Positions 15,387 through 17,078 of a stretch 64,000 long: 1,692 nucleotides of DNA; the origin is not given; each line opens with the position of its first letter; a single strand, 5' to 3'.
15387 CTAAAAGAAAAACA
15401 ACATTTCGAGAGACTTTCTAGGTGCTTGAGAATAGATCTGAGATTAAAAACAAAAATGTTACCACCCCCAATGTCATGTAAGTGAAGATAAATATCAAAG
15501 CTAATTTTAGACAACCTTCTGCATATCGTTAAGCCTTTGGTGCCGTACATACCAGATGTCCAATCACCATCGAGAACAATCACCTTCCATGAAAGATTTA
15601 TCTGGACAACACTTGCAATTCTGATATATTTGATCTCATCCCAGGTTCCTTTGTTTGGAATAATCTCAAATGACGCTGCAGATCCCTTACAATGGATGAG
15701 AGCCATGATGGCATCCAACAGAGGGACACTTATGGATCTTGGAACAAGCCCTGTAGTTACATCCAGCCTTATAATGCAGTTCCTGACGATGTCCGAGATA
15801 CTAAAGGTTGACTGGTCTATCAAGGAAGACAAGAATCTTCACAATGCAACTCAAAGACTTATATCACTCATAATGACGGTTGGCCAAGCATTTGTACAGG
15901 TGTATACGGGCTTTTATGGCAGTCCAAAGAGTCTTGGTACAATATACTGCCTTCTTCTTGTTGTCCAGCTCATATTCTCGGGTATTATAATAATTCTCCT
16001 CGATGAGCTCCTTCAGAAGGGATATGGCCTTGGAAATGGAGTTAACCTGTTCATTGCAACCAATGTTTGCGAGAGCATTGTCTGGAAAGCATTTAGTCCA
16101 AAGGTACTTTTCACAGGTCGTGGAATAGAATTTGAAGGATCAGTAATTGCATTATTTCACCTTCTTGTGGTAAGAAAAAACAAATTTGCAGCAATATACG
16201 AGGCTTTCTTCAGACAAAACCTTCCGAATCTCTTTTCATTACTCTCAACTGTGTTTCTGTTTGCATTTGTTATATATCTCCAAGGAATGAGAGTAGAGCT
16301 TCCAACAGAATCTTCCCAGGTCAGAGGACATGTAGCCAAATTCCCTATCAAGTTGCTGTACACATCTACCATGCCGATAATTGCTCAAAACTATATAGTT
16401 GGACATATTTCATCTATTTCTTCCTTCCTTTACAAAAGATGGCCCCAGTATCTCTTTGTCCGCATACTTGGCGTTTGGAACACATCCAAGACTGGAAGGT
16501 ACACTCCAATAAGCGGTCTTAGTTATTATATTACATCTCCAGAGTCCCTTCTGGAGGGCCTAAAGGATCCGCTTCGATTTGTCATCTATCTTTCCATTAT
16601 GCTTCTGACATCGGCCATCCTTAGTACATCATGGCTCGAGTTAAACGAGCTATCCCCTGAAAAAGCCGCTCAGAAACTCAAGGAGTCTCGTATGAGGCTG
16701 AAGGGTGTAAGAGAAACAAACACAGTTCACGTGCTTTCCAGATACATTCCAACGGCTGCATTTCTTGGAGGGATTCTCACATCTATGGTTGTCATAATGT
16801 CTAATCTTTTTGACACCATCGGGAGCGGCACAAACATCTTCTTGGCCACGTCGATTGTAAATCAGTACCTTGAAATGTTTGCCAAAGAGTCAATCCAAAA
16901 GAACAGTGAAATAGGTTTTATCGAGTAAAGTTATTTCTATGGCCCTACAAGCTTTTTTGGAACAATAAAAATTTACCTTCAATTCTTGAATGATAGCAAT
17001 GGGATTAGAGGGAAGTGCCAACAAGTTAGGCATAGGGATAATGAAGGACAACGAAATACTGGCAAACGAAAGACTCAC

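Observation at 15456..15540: Sec61 alpha needs a 33-nt 5'-proximal spliceosomal intron to obtain its start codon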

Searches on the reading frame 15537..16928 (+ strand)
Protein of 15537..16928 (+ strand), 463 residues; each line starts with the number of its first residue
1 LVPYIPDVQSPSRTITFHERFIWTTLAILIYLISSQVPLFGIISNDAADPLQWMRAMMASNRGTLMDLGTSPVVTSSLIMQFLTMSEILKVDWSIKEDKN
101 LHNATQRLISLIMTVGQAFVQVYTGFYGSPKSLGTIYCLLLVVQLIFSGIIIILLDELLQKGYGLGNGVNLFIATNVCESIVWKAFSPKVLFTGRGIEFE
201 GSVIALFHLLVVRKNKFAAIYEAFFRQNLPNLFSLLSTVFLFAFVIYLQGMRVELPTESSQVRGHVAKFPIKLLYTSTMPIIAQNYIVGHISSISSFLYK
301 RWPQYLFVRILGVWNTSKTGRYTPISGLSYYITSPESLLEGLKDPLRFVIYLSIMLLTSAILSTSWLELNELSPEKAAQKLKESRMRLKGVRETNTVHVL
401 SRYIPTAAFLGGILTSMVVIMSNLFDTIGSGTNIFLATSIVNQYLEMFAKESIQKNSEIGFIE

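Call 36: search_protein_families(library=pfam, proteins=[window:15537-16928:+])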
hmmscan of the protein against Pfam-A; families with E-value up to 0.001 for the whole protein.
window:15537-16928:+ (463 aa): 2 families
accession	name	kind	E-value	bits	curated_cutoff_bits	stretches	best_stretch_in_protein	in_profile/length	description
PF00344.25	SecY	-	1.2e-61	209.2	32.2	1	64-444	1-305/306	SecY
PF10559.14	Plug_translocon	-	2.2e-15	56.6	22.1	1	29-63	1-35/35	Plug domain of Sec61p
